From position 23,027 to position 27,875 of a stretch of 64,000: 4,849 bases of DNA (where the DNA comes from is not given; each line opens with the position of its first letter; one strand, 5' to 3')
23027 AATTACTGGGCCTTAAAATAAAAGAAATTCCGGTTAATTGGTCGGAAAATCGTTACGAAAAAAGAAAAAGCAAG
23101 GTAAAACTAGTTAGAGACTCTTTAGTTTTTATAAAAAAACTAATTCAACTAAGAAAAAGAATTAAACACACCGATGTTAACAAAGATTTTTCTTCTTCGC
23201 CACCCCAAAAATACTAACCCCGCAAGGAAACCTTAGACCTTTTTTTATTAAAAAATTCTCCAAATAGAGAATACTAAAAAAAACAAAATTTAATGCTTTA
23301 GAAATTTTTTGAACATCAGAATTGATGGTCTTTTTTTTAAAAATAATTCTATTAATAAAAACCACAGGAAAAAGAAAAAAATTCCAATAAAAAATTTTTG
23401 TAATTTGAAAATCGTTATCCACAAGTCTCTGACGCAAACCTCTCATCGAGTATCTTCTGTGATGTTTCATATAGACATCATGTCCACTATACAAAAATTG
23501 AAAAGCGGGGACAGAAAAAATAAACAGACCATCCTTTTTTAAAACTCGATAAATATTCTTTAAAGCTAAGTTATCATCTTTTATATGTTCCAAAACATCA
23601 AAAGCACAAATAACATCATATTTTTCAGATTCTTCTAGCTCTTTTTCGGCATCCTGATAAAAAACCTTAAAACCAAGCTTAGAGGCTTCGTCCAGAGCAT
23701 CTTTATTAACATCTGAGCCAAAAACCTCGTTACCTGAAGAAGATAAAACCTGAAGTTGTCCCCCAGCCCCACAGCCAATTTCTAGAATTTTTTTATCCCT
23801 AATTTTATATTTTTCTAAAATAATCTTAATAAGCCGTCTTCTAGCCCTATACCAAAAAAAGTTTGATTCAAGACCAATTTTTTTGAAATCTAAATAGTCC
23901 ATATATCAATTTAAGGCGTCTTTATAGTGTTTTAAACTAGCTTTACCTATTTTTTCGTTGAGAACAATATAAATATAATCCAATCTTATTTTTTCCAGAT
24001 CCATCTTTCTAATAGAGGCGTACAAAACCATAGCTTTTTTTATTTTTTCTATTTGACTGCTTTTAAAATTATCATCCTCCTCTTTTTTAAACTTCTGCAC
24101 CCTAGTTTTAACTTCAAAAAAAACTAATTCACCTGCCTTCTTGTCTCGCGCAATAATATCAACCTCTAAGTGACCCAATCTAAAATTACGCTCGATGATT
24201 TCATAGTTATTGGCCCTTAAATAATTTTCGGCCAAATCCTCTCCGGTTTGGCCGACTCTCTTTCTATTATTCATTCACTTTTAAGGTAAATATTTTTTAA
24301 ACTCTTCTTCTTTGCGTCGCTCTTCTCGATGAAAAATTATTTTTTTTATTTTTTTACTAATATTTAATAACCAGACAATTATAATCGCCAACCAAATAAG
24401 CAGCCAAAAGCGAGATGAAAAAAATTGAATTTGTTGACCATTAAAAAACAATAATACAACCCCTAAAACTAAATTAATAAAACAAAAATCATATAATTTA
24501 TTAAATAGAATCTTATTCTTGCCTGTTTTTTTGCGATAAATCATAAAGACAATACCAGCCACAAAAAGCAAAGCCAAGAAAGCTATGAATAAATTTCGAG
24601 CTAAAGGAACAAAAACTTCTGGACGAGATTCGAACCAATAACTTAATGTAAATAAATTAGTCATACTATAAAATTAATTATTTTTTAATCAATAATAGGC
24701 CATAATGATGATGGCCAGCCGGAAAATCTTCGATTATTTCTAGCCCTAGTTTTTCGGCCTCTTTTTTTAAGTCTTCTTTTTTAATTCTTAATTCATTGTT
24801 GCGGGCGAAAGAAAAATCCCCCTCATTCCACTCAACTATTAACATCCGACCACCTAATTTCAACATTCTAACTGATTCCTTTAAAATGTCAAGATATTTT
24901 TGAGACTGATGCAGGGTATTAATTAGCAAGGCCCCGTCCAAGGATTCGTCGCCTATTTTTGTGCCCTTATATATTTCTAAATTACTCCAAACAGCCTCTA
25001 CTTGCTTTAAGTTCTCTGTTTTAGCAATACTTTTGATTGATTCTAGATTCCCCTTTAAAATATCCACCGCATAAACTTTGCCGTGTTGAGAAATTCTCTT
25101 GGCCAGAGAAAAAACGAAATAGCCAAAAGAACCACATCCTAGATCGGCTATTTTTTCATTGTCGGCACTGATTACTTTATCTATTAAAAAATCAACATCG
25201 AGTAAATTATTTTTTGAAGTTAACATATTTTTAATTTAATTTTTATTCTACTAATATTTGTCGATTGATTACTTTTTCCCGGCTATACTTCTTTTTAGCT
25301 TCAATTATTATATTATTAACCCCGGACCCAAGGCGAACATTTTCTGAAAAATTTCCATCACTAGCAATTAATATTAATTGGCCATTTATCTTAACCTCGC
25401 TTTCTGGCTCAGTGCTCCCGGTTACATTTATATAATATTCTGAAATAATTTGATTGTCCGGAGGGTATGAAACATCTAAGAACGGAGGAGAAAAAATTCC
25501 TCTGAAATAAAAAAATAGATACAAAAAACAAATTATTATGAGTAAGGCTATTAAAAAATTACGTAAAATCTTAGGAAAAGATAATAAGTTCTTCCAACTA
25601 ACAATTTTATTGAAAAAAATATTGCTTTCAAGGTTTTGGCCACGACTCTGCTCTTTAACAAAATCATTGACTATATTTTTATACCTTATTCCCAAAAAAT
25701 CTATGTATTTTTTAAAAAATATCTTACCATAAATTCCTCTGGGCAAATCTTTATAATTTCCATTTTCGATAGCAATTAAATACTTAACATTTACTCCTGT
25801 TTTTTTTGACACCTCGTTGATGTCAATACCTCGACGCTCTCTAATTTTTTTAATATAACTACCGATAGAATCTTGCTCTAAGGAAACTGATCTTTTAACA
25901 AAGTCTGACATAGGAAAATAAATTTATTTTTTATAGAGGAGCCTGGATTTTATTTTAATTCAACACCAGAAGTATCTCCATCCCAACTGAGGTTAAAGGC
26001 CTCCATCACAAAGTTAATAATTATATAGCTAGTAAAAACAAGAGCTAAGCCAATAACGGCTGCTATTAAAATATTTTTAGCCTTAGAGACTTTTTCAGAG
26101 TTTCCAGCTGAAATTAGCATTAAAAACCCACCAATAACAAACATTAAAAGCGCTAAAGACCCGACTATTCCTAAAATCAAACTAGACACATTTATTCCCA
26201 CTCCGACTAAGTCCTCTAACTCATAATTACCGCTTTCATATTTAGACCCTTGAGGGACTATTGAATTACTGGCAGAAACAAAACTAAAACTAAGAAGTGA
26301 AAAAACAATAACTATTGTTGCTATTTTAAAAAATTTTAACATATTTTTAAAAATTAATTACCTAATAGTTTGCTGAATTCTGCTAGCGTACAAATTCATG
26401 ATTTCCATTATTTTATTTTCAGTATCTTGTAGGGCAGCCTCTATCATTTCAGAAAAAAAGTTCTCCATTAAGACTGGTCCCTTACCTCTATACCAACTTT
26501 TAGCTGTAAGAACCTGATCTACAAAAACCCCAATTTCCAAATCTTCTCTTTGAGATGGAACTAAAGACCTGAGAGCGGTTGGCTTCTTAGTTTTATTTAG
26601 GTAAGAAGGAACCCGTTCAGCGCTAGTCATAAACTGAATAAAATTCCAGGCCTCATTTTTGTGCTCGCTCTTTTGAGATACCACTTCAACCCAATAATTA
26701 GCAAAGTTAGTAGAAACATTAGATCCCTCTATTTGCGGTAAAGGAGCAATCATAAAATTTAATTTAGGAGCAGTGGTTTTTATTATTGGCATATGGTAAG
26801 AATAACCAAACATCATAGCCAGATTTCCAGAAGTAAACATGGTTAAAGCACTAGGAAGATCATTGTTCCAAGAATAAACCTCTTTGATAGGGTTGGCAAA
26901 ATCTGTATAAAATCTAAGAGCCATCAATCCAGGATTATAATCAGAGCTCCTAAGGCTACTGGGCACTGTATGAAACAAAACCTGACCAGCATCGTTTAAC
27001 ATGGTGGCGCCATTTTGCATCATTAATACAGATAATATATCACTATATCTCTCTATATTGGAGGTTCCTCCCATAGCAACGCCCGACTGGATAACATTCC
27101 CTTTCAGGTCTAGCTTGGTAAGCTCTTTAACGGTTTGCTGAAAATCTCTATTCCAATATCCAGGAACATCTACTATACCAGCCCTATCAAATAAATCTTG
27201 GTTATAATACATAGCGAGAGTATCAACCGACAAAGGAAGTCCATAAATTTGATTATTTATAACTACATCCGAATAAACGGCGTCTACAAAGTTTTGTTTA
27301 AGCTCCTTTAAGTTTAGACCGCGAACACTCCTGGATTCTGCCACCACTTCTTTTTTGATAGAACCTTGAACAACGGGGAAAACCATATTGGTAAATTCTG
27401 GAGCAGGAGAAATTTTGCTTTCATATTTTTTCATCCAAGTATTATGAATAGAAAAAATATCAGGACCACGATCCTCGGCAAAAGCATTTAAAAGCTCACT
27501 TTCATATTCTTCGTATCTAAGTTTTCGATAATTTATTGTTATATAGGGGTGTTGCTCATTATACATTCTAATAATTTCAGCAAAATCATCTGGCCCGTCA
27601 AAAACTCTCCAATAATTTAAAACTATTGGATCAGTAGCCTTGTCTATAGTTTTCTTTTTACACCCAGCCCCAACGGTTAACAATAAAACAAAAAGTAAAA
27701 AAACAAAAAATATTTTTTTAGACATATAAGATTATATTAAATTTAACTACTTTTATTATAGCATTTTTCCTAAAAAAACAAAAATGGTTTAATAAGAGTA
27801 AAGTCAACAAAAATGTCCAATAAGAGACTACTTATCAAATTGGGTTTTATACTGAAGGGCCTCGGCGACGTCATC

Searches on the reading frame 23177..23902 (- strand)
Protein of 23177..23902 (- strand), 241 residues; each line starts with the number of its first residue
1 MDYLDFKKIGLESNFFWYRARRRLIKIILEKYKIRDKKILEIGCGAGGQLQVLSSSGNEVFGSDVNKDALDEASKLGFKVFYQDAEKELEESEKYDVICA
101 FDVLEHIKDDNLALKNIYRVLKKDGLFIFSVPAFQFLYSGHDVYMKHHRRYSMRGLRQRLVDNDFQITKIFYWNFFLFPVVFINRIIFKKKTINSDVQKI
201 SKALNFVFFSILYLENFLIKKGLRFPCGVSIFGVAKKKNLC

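Call 6: search_protein_families(library=pfam, proteins=[window:23177-23902:-], max_evalue=0.001)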
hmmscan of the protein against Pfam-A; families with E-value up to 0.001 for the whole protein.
window:23177-23902:- (241 aa): 11 families
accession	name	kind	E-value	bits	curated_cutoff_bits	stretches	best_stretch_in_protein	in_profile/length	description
PF13489.12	Methyltransf_23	-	6.2e-21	75.3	27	1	17-169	2-163/164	Methyltransferase domain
PF08241.18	Methyltransf_11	-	6.4e-17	62.4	21.2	1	40-129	1-95/95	Methyltransferase domain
PF08242.18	Methyltransf_12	-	1.9e-15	57.8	30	1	40-127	1-98/98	Methyltransferase domain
PF13847.12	Methyltransf_31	-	2.4e-14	53.7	27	1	36-133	4-113/145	Methyltransferase domain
PF13649.12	Methyltransf_25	-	5.2e-14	53.1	27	1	39-125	1-97/97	Methyltransferase domain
PF05219.18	DREV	-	3.6e-08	33.3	26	1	22-130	79-187/265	DREV methyltransferase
PF05401.17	NodS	-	1.5e-07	31.9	24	1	36-132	44-147/201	Nodulation protein S (NodS)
PF07021.18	MetW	-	3.1e-07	30.6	21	1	36-136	14-114/193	Methionine biosynthesis protein MetW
PF02353.26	CMAS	-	1.8e-05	24.6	27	1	20-130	46-165/273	Mycolic acid cyclopropane synthetase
PF01728.25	FtsJ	-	0.00036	20.9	24.1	1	28-98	12-95/181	FtsJ-like methyltransferase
PF01209.24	Ubie_methyltran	-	0.00063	19.6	20.1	1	33-146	45-171/233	ubiE/COQ5 methyltransferase family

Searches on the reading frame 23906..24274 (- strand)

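Call 6: search_protein_families(library=pfam, proteins=[window:23906-24274:-], max_evalue=0.001)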
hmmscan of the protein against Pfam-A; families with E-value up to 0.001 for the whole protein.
window:23906-24274:- (122 aa): 1 family
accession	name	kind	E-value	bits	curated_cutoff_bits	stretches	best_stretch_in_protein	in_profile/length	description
PF02021.23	UPF0102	-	3.6e-18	66.2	23.6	1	11-103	1-80/80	Uncharacterised protein family UPF0102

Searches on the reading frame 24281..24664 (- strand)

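Call 6: search_protein_families(library=pfam, proteins=[window:24281-24664:-], max_evalue=0.001)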
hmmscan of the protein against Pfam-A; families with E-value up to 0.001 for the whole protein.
window:24281-24664:- (127 aa): 1 family
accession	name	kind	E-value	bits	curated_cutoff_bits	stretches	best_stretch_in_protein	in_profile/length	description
PF00115.25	COX1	-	0.00077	18.9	34.8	1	24-112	48-146/436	Cytochrome C and Quinol oxidase polypeptide I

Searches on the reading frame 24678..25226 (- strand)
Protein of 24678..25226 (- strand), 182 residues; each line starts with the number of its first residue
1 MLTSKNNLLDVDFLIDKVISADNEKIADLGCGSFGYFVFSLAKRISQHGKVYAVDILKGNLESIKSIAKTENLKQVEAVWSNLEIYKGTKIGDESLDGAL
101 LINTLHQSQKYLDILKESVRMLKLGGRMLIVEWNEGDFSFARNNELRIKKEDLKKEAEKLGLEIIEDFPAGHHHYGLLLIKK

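Call 6: search_protein_families(library=pfam, proteins=[window:24678-25226:-], max_evalue=0.001)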
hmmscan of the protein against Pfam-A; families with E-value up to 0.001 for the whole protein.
window:24678-25226:- (182 aa): 7 families
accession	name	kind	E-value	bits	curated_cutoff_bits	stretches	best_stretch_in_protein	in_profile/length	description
PF13847.12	Methyltransf_31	-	8.1e-12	45.5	27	1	22-142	3-114/145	Methyltransferase domain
PF08241.18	Methyltransf_11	-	6.4e-10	40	21.2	1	28-130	2-95/95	Methyltransferase domain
PF01209.24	Ubie_methyltran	-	6.6e-10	39.2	20.1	1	13-134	38-155/233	ubiE/COQ5 methyltransferase family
PF13649.12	Methyltransf_25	-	9.2e-09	36.3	27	1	26-126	1-97/97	Methyltransferase domain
PF05175.20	MTS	-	4e-08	33.5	23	1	13-132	22-140/170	Methyltransferase small domain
PF08242.18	Methyltransf_12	-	3.7e-05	24.8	30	1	28-127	2-97/98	Methyltransferase domain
PF05148.21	Methyltransf_8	-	0.00027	21.3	27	0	12-135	61-161/219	Hypothetical methyltransferase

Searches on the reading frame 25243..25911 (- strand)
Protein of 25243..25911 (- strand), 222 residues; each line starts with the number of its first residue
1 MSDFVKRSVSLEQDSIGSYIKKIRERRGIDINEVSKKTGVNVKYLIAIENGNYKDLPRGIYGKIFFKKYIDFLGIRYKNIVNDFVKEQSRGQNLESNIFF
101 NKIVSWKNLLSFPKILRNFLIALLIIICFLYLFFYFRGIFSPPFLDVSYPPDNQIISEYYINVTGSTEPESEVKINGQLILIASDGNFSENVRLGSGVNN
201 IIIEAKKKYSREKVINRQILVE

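Call 7: search_protein_families(library=pfam, proteins=[window:25243-25911:-], max_evalue=0.001)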
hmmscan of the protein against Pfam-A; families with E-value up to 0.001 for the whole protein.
window:25243-25911:- (222 aa): 4 families
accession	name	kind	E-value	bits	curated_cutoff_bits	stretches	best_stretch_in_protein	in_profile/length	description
PF13413.12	HTH_25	-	1e-13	51.3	24.6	1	20-77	2-59/62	Helix-turn-helix domain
PF09136.16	Glucodextran_B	-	1.7e-10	41.1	27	1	143-220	1-80/83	Glucodextranase, domain B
PF12844.13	HTH_19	-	4e-08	33.5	30.2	1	17-78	1-56/64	Helix-turn-helix domain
PF01381.28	HTH_3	-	8.4e-06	26.2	23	1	20-53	1-33/55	Helix-turn-helix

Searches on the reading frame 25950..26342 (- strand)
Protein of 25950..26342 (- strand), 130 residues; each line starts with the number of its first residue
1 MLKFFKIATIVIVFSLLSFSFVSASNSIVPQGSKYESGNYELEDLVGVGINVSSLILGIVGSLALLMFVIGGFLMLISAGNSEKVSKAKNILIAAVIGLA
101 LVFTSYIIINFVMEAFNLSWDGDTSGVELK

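Call 3: search_protein_families(library=pfam, proteins=[window:25950-26342:-], max_evalue=1)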
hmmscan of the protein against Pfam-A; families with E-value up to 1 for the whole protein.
window:25950-26342:- (130 aa): 6 families
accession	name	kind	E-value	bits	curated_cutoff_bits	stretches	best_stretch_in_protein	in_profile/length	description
PF18895.5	T4SS_pilin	-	7.3e-11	42.4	26.6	1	51-112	11-71/71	Type IV secretion system pilin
PF13520.12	AA_permease_2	-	0.009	15.4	27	1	6-113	142-241/427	Amino acid permease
PF03779.20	SPW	-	0.041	14.8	31.5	1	45-111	8-73/93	SPW repeat domain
PF04246.17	RseC_MucC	-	0.21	12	24.4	1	39-114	47-116/130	Positive regulator of sigma(E), RseC/MucC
PF05987.18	DUF898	-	0.26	10.8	28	1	32-122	163-256/336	Bacterial protein of unknown function (DUF898)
PF14897.12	EpsG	-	0.58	9.7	30.1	1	6-109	170-262/326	EpsG family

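Call 4: search_protein_families(library=ncbifam, proteins=[window:25950-26342:-], max_evalue=1)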
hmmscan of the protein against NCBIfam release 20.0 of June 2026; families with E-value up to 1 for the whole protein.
window:25950-26342:- (130 aa): 4 families
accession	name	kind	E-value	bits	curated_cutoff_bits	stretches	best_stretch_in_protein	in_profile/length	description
NF045849.1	ICE_MMCAP2_0565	equivalog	1.1e-05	25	40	1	52-114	16-78/80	Mbov_0395 family pilin-like conjugal transfer protein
NF033802.1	AimP_fam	subfamily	0.3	11.3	35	1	8-33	6-29/43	lysogeny pheromone AimP family peptide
NF033490.1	small_SPW0924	hypoth_equivalog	0.41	10.7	33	1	92-104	4-16/44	SPW_0924 family protein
NF047765.1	LIC_13387_fam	subfamily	0.63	9.7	33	0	45-104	46-105/131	LIC_13387 family protein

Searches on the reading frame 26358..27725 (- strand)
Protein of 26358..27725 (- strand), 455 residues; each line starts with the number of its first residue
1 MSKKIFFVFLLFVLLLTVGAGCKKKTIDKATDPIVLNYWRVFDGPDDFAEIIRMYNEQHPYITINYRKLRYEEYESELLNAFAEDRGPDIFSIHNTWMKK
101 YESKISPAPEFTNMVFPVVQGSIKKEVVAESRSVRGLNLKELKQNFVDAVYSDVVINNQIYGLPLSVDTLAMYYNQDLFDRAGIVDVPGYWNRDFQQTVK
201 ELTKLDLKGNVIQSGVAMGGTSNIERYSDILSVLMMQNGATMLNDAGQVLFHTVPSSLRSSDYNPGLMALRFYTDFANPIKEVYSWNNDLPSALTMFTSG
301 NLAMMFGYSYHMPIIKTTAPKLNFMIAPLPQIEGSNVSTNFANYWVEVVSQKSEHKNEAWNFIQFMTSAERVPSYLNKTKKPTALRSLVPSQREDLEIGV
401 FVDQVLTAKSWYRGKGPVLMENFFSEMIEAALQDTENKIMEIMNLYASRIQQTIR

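Call 7: search_protein_families(library=pfam, proteins=[window:26358-27725:-], max_evalue=0.001)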
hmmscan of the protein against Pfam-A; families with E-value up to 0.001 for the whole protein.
window:26358-27725:- (455 aa): 2 families
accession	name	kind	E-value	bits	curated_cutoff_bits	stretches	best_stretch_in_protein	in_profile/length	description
PF01547.30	SBP_bac_1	-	2.2e-27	97.3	26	1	52-370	14-304/307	Bacterial extracellular solute-binding protein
PF13416.11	SBP_bac_8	-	2.5e-20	73.9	27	1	51-385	2-262/279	Bacterial extracellular solute-binding protein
